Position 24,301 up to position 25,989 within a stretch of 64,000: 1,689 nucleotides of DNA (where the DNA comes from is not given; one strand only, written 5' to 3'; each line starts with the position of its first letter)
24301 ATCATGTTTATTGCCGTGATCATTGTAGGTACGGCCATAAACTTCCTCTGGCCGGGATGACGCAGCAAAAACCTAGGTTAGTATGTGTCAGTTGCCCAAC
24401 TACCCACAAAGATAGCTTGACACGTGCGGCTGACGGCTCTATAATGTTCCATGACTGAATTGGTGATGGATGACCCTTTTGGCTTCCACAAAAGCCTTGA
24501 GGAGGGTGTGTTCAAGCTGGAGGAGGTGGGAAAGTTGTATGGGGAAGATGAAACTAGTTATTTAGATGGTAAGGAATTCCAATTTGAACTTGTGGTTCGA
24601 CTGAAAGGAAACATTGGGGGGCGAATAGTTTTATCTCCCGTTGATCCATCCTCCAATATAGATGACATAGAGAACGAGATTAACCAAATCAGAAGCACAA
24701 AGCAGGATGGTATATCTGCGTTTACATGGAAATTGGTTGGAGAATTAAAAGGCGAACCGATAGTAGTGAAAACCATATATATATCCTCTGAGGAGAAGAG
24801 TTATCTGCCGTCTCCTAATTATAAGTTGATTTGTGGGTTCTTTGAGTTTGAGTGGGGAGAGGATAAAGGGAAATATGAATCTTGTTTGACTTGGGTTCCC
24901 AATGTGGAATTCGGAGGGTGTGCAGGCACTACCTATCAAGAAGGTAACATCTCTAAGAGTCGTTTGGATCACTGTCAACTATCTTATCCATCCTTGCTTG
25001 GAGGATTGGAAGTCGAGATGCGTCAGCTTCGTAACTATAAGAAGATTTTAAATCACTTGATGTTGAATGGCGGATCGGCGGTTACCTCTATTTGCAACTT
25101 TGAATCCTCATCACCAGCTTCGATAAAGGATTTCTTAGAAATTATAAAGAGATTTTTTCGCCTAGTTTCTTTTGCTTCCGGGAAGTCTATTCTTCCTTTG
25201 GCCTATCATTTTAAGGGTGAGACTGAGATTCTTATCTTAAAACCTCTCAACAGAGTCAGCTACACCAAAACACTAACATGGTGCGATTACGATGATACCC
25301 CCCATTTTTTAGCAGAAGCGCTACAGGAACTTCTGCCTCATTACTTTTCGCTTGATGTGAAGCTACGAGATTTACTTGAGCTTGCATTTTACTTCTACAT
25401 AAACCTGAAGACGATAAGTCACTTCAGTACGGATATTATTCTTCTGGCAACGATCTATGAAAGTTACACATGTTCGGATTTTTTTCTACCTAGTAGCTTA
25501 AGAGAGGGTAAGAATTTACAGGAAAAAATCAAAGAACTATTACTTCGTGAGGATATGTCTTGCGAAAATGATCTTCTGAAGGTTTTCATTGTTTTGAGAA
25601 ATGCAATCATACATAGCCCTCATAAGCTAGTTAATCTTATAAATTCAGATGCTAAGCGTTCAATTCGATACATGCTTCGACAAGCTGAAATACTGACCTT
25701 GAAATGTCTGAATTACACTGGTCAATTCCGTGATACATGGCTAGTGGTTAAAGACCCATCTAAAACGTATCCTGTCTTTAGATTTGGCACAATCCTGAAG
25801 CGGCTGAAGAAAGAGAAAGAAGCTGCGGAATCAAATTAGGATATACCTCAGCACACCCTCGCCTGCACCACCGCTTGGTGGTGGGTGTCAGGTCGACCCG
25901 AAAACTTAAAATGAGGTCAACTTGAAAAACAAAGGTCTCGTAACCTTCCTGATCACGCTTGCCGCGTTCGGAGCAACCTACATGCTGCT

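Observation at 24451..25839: Orphan 462-aa protein with C-terminal RNxxxH HEPN motif (ApeA/Abi-like), a candidate single-gene anti-phage RNase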

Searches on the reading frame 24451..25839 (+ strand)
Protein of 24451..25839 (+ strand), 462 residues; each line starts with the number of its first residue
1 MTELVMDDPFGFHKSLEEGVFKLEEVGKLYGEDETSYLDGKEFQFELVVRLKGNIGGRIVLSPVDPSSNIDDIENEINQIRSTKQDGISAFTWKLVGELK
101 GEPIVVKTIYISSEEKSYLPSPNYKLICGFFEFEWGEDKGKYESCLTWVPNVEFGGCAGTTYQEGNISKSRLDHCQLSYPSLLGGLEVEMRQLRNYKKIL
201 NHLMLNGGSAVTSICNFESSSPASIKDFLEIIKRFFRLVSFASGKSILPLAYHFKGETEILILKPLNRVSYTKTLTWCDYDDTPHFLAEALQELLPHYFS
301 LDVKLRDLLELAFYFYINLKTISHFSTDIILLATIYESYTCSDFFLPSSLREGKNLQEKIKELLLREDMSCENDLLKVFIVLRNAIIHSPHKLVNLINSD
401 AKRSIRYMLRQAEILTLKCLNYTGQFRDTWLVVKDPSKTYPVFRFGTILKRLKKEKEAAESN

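Call 3: search_protein_families(library=pfam, proteins=[window:24451-25839:+], max_evalue=10)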
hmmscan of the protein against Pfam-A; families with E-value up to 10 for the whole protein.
window:24451-25839:+ (462 aa): 2 families
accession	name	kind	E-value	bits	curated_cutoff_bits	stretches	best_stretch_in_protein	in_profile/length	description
PF18862.6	ApeA_NTD1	-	0.0068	16.4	25.5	1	216-260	180-224/271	ApeA N-terminal domain 1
PF07934.18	OGG_N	-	0.093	13.4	23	1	282-309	57-84/115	8-oxoguanine DNA glycosylase, N-terminal domain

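Call 4: search_protein_families(library=padloc, proteins=[window:24451-25839:+], max_evalue=10)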
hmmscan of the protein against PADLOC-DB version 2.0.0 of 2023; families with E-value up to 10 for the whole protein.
window:24451-25839:+ (462 aa): 0 families

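Call 5: search_protein_families(library=ncbifam, proteins=[window:24451-25839:+], max_evalue=10)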
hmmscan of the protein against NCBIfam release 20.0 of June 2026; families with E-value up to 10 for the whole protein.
window:24451-25839:+ (462 aa): 0 families

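Call 6: search_protein_families(library=phrogs, proteins=[window:24451-25839:+], max_evalue=10)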
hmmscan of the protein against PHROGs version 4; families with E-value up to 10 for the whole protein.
window:24451-25839:+ (462 aa): 2 families
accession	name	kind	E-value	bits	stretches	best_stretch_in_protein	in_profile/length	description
phrog_18845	-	unknown function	0.02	15.8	1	320-347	2-29/49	-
phrog_36280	-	unknown function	0.073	14.6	1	33-111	19-96/115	-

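Call 7: find_homologous_proteins(query=window:24451-25839:+, max_evalue=0.001)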
Query window:24451-25839:+ (462 aa): 5 proteins with E <= 0.001 among 8000 candidates.
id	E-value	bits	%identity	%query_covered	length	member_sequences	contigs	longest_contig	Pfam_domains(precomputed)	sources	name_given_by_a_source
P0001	2.4e-284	961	92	100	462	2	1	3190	-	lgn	-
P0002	3.0e-78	282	35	100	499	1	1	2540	PF26308.1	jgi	-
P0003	4.7e-75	271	35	98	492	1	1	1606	PF26308.1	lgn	-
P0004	3.0e-69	252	32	93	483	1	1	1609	-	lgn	-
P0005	3.6e-67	245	33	93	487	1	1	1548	PF26308.1,PF27216.1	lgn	-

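Call 8: search_solved_structures(query=window:24451-25839:+, max_evalue=10)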
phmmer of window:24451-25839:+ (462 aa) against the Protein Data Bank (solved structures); distinct sequences matched with E-value up to 10: 2.
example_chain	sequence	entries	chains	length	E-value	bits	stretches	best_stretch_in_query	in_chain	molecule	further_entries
4mjs_A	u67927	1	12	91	0.12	14.5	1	48-107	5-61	Protein kinase C zeta type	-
8kea_V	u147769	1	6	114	0.45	12.6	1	32-111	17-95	sheath initiator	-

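Call 9: search_protein_families(library=pfam, proteins=[P0001, P0002, P0003, P0004, P0005], max_evalue=1)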
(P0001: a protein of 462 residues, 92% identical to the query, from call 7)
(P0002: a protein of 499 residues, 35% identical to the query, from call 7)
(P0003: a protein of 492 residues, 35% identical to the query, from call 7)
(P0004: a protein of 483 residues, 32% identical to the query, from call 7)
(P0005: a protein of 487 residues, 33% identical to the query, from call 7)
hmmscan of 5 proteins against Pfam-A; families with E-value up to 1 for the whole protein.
P0001 (462 aa): 1 family
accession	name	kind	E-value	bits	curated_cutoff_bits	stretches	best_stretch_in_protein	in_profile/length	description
PF18739.6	HEPN_Apea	-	0.13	13.1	24.4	1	352-394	53-102/136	Apea-like HEPN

P0002 (499 aa): 5 families
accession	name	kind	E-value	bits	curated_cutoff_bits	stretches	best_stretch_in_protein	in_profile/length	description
PF18739.6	HEPN_Apea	-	0.00027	21.8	24.4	1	377-459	39-130/136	Apea-like HEPN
PF18737.6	HEPN_MAE_28990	-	0.00047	20.8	26.8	1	359-452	101-189/211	MAE_28990/MAE_18760-like HEPN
PF18735.6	HEPN_RiboL-PSP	-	0.00057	20.3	28.4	1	326-445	53-176/191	RiboL-PSP-HEPN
PF18731.6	HEPN_Swt1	-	0.0066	17.2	27.5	1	360-449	13-112/115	Swt1-like HEPN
PF13643.11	DUF4145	-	0.068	13.7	23.1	1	393-436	34-76/88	Domain of unknown function (DUF4145)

P0003 (492 aa): 4 families
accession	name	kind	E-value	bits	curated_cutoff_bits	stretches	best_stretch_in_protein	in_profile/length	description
PF18735.6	HEPN_RiboL-PSP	-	0.00013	22.4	28.4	1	304-452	32-184/191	RiboL-PSP-HEPN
PF18739.6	HEPN_Apea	-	0.00087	20.2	24.4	1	377-461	40-133/136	Apea-like HEPN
PF18737.6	HEPN_MAE_28990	-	0.003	18.2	26.8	1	343-449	93-187/211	MAE_28990/MAE_18760-like HEPN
PF18731.6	HEPN_Swt1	-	0.021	15.5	27.5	1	394-448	58-112/115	Swt1-like HEPN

P0004 (483 aa): 1 family
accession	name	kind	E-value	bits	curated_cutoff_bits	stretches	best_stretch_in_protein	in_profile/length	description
PF18739.6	HEPN_Apea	-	0.0012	19.7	24.4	1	358-458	31-132/136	Apea-like HEPN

P0005 (487 aa): 3 families
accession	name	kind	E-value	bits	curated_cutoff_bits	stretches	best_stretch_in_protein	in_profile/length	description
PF18739.6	HEPN_Apea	-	0.00072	20.4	24.4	1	357-461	27-131/136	Apea-like HEPN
PF18735.6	HEPN_RiboL-PSP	-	0.069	13.5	28.4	1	327-430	72-162/191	RiboL-PSP-HEPN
PF02123.21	RdRP_4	-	0.085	12.2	22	1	273-398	83-165/465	Viral RNA-directed RNA-polymerase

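Call 11: find_homologous_proteins(query=A1, max_evalue=0.001)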
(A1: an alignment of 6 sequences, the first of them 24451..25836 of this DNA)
Query A1 (6 sequences) (462 aa, profile of the alignment): 6 proteins with E <= 0.001 among 8000 candidates.
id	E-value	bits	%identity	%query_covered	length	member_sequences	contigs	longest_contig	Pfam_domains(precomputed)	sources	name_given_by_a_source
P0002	2.3e-235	800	35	100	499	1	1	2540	PF26308.1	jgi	-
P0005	3.8e-235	800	33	93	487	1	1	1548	PF26308.1,PF27216.1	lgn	-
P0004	4.8e-235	799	32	93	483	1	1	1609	-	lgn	-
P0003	4.0e-233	793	35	98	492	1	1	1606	PF26308.1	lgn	-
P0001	8.0e-217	739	92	100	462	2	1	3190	-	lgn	-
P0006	4.5e-141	489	28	100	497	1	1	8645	-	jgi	-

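Call 12: search_solved_structures(query=A1, max_evalue=10, show_alignments=2)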
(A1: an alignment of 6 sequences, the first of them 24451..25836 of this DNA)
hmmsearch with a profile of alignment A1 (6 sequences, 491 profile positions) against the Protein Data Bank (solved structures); distinct sequences matched with E-value up to 10: 0.

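Call 14: find_encoding_contigs(protein=P0006, flank=10000)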
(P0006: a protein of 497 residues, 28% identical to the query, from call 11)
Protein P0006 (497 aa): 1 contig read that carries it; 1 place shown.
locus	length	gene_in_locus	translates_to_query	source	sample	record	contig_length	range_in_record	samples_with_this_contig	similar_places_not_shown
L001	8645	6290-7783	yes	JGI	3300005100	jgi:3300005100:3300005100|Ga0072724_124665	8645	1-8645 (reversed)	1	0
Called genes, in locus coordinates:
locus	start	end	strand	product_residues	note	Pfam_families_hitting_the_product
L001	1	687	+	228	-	?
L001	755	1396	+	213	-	PF00834:Ribul_P_3_epim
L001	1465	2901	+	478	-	-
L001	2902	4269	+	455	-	PF02881:SRP54_N, PF00448:SRP54, PF13401:AAA_22 (weak), PF02978:SRP_SPB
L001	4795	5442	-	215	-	-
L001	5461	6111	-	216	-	-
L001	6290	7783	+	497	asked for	-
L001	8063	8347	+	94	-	PF00166:Cpn10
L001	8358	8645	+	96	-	?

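Call 15: find_encoding_contigs(protein=P0001, flank=10000)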
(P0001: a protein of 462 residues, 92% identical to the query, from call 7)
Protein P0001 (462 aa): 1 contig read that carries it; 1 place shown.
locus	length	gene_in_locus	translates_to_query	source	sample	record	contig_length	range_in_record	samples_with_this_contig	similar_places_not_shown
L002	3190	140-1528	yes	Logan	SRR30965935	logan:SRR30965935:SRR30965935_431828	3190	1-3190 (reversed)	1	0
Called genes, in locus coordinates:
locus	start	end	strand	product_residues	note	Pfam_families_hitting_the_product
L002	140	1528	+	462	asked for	-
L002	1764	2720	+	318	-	PF01551:Peptidase_M23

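Call 25: search_protein_representatives(alignment_id=A2)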
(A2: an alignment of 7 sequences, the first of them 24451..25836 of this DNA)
Query: 7 sequences, 495 profile positions. Proteins with E-value up to 0.001 (for the whole library): 343; up to 1e-10: 38; up to 1e-30: 6. The best 150 are listed.
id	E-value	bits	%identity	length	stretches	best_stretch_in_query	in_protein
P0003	1.3e-230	783.0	-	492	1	1-489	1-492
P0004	2.2e-225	765.8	-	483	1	1-489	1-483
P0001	1.1e-208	710.7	-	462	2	1-345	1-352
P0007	1.9e-190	650.5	-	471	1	29-492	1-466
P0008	3.4e-74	267.1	-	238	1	1-245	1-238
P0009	1.1e-36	143.4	-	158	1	347-492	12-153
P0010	4.0e-24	101.9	-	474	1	27-465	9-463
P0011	2.8e-22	95.8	-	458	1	145-473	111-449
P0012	1.0e-20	90.7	-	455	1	92-427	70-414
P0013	1.3e-18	83.7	-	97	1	398-495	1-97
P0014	7.3e-18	81.3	-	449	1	82-463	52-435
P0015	3.2e-17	79.2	-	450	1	78-464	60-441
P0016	8.5e-16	74.5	-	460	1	93-427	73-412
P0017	8.6e-16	74.4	-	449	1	80-464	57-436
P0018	3.6e-15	72.4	-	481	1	64-464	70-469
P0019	1.2e-14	70.7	-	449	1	42-464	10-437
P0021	6.5e-14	68.3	-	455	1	89-464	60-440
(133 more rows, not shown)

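Call 26: search_protein_families(library=pfam, proteins=[P0007, P0010, P0011, P0012, P0014, P0015, P0016, P0017, P0018, P0019], max_evalue=0.01)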
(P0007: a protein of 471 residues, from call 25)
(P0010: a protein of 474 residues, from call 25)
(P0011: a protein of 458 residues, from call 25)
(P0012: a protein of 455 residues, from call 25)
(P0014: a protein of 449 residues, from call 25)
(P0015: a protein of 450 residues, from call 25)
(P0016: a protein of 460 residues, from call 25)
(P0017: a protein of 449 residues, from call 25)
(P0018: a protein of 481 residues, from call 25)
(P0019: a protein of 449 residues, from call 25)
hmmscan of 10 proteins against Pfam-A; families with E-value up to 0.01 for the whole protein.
P0007 (471 aa): 1 family
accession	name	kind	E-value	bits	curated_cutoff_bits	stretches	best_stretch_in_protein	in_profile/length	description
PF18739.6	HEPN_Apea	-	0.0002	22.2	24.4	1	327-429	41-130/136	Apea-like HEPN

P0010 (474 aa): 1 family
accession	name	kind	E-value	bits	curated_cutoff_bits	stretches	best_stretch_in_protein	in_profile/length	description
PF18739.6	HEPN_Apea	-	0.00053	20.9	24.4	1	368-435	36-105/136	Apea-like HEPN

P0011 (458 aa): 0 families

P0012 (455 aa): 1 family
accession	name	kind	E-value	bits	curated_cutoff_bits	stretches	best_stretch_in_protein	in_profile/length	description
PF18739.6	HEPN_Apea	-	2.1e-08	35.1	24.4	1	311-421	6-107/136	Apea-like HEPN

P0014 (449 aa): 1 family
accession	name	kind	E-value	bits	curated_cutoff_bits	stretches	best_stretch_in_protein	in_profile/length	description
PF18735.6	HEPN_RiboL-PSP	-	6e-06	26.7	28.4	1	296-403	36-162/191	RiboL-PSP-HEPN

P0015 (450 aa): 1 family
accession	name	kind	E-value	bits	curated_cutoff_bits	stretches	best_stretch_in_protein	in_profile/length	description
PF18735.6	HEPN_RiboL-PSP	-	0.0097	16.3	28.4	0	334-420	61-171/191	RiboL-PSP-HEPN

P0016 (460 aa): 1 family
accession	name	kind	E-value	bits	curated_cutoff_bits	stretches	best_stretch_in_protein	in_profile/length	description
PF18739.6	HEPN_Apea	-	5.4e-07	30.5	24.4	1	327-434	25-127/136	Apea-like HEPN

P0017 (449 aa): 1 family
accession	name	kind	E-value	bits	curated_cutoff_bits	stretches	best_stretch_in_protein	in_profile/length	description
PF02637.23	GatB_Yqey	-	0.0049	17.2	27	1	312-398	20-103/148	GatB domain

P0018 (481 aa): 1 family
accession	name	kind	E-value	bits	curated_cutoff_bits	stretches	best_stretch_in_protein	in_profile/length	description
PF18735.6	HEPN_RiboL-PSP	-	0.00069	20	28.4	1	328-456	35-182/191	RiboL-PSP-HEPN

P0019 (449 aa): 1 family
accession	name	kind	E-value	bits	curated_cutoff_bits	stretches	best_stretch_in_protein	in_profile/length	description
PF18735.6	HEPN_RiboL-PSP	-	0.00059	20.2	28.4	1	367-411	119-169/191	RiboL-PSP-HEPN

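Call 27: search_protein_families(library=padloc, proteins=[P0007, P0010, P0011, P0012, P0014, P0015, P0016, P0017, P0018, P0019], max_evalue=0.01)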
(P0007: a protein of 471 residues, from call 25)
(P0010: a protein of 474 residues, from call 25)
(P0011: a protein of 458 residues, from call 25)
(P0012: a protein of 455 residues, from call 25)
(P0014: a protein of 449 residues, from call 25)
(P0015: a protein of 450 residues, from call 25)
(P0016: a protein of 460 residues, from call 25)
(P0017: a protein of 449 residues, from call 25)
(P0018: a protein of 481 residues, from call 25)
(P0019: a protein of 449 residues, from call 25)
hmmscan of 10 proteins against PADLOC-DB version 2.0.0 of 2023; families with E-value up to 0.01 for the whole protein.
P0007 (471 aa): 0 families

P0010 (474 aa): 0 families

P0011 (458 aa): 0 families

P0012 (455 aa): 0 families

P0014 (449 aa): 0 families

P0015 (450 aa): 1 family
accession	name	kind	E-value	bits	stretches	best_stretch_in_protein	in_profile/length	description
PDLC01468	Cas13b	-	0.00031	17.2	1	342-416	836-906/933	CAS-VI-B; effector__SPE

P0016 (460 aa): 1 family
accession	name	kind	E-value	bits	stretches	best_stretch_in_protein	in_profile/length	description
PDLC03836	DzbB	-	0.00068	17.2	1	309-412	215-308/341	-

P0017 (449 aa): 0 families

P0018 (481 aa): 0 families

P0019 (449 aa): 0 families

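Call 28: predict_structure(alignment_id=A2)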
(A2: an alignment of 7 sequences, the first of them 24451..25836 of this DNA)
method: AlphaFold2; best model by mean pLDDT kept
length: 462 residues; sequences in the alignment: 7
mean_pLDDT: 56.1   pTM: 0.59
mean pLDDT of the five models: 56.1, 54.8, 54.2, 53.7, 40.1
residues with pLDDT >= 90: 38; 70-90: 122; 50-70: 89; < 50: 213
segments of 3 or more residues with pLDDT < 50: 1-74, 76-173, 202-211, 257-276, 278-282, 436-438
pLDDT, mean of each block of 10 residues (from residue 1): 25 26 24 32 34 31 39 45 33 31 33 30 30 31 23 24 31 58 67 52 42 64 67 76 66 51 39 44 59 82 84 70 67 88 91 93 92 91 78 63 84 90 79 55 83 82 60
secondary structure, 60 per line:
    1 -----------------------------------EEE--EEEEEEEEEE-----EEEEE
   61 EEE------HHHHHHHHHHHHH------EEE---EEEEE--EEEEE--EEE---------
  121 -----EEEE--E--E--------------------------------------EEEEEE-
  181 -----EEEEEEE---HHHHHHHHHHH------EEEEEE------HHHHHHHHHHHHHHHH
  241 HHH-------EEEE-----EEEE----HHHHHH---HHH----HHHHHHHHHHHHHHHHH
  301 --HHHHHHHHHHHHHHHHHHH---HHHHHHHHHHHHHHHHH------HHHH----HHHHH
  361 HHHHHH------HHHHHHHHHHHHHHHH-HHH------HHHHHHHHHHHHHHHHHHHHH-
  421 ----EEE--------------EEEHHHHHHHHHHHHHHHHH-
elements in order: E36-38 E41-50 E56-63 H70-82 E89-91 E95-99 E102-106 E109-111 E126-129 E174-179 E186-192 H196-206 E213-218 H225-243 E251-254 E260-263 H268-273 H284-300 H303-321 H325-341 H348-351 H356-366 H373-388 H399-419 E425-427 E442-444 H445-461

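Call 30: find_encoding_contigs(protein=P0005, flank=10000)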
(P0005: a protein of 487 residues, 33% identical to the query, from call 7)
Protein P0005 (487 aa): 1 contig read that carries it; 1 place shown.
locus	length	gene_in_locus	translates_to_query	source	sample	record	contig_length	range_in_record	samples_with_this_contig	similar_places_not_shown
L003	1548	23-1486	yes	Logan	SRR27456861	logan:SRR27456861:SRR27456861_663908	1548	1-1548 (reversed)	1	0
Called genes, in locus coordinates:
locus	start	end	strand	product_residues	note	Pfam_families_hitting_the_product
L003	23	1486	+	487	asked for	PF26308:YopA_M (weak), PF27216:YopA_C (weak)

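Call 31: find_encoding_contigs(protein=P0002, flank=10000)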
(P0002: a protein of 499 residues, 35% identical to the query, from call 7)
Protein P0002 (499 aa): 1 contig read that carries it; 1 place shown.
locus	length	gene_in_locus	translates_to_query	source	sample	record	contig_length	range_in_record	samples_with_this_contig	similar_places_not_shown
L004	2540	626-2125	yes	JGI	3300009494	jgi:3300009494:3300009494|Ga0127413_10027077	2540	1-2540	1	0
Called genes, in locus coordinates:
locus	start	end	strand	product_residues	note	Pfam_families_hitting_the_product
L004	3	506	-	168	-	?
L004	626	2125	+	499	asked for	PF26308:YopA_M (weak)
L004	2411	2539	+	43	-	?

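Call 33: fold_search(model_id=the predicted structure, library=pdb)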
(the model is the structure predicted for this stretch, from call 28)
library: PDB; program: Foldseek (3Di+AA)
matches with E <= 10: 358; with E <= 0.001: 0
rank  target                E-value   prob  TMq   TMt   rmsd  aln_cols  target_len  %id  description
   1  8ves_A                1.8e-02  0.18  0.08  0.12  25.3       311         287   13  Structure of YicC endoribonuclease bound to an RNA substrate (released 2024-09-04)
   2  8ver_B                6.8e-02  0.11  0.08  0.12  29.1       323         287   10  Structure of YicC endoribonuclease (released 2024-09-04)
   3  5nwz_B                1.1e-01  0.16  0.15  0.22  14.3       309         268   12  FIBROBLAST GROWTH FACTOR RECEPTOR 4 KINASE DOMAIN (449-753) IN COMPLEX WITH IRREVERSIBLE LIGAND CGA159527 (released 2018-04-04)
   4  7vjl_B                1.4e-01  0.23  0.16  0.23  14.4       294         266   12  The crystal structure of FGFR4 kinase domain in complex with N-(5-cyano-4-((2-methoxyethyl)amino)pyridin-2-yl)-7-(2,2, (released 2022-02-23)
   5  6p68_C                1.4e-01  0.20  0.16  0.21  15.4       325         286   12  Crystal structure of FGFR1-Y563C (FGFR4 surrogate) covalently bound to compound 22. (released 2019-06-19)
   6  8udv_C                1.7e-01  0.16  0.15  0.22  15.2       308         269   12  The X-RAY co-crystal structure of human FGFR3 V555M and Compound 17 (released 2024-02-07)
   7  6c1o_A                1.8e-01  0.16  0.16  0.21  15.8       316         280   12  FGFR1 kinase domain complexed with FIIN-1 (released 2019-01-16)
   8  3gql_A                2.3e-01  0.11  0.14  0.19  17.8       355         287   12  Crystal Structure of activated receptor tyrosine kinase in complex with substrates (released 2009-08-18)
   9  5yep_C                2.5e-01  0.51  0.14  0.35  11.6       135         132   12  Crystal structure of SO_3166-SO_3165 from Shewanella oneidensis (released 2018-03-28)
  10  8ves_F                3.2e-01  0.07  0.09  0.13  27.2       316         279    9  Structure of YicC endoribonuclease bound to an RNA substrate (released 2024-09-04)
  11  6pnx_B                3.4e-01  0.15  0.17  0.22  17.2       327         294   12  Crystal Structure of an Asymmetric Dimer of FGF Receptor 3 Kinases Trapped in A-loop Tyrosine Transphosphorylation Rea (released 2020-01-22)
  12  8y22_A                3.4e-01  0.14  0.16  0.21  14.3       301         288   14  FGFR1 kinase domain with a covalent inhibitor 9g (released 2024-06-26)
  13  4j95_D                3.9e-01  0.14  0.17  0.23  15.2       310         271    9  Crystal Structure of FGF Receptor 2 (FGFR2) Kinase Domain Harboring the Pathogenic K659N Mutation Responsible for an U (released 2013-08-07)
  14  5uq0_A                3.9e-01  0.09  0.14  0.19  15.7       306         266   13  FGFR1 kinase domain complex with fragment 2,2-dimethyl-2,3-dihydrobenzofuran-7-carboxamide (released 2017-02-22)
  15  3ri1_A                4.1e-01  0.11  0.16  0.21  14.4       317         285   14  Crystal structure of the catalytic domain of FGFR2 kinase in complex with ARQ 069 (released 2011-05-04)
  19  6m6u_H                5.3e-01  0.47  0.15  0.40  11.5       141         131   15  Crystal structure the toxin-antitoxin MntA-HpeT mutant-D39ED41E (released 2020-09-30)
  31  6m6u_G                8.7e-01  0.54  0.18  0.47   6.7       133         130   15  Crystal structure the toxin-antitoxin MntA-HpeT mutant-D39ED41E (released 2020-09-30)
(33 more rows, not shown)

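Call 40: search_protein_families(library=pfam, alignment_id=A4, max_evalue=0.001)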
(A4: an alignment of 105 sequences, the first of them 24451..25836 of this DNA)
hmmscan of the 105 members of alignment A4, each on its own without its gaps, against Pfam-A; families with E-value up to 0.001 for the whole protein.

A. member 1, window:24451-25836:+ (462 aa): 0 families

B. families by the number of members that match (of 105 scanned): 10 families
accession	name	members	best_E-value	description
PF18739.6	HEPN_Apea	23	2.1e-08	Apea-like HEPN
PF18735.6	HEPN_RiboL-PSP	11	2.4e-07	RiboL-PSP-HEPN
PF18862.6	ApeA_NTD1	2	1.1e-06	ApeA N-terminal domain 1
PF18737.6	HEPN_MAE_28990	2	0.0002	MAE_28990/MAE_18760-like HEPN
PF12358.13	DUF3644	2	0.00033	Domain of unknown function (DUF3644)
PF01381.28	HTH_3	1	1.9e-11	Helix-turn-helix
PF12844.13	HTH_19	1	2.4e-07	Helix-turn-helix domain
PF13443.12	HTH_26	1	8.2e-05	Cro/C1-type HTH DNA-binding domain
PF00888.28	Cullin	1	0.00058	Cullin family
PF10982.13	DUF2789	1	0.00072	Protein of unknown function (DUF2789)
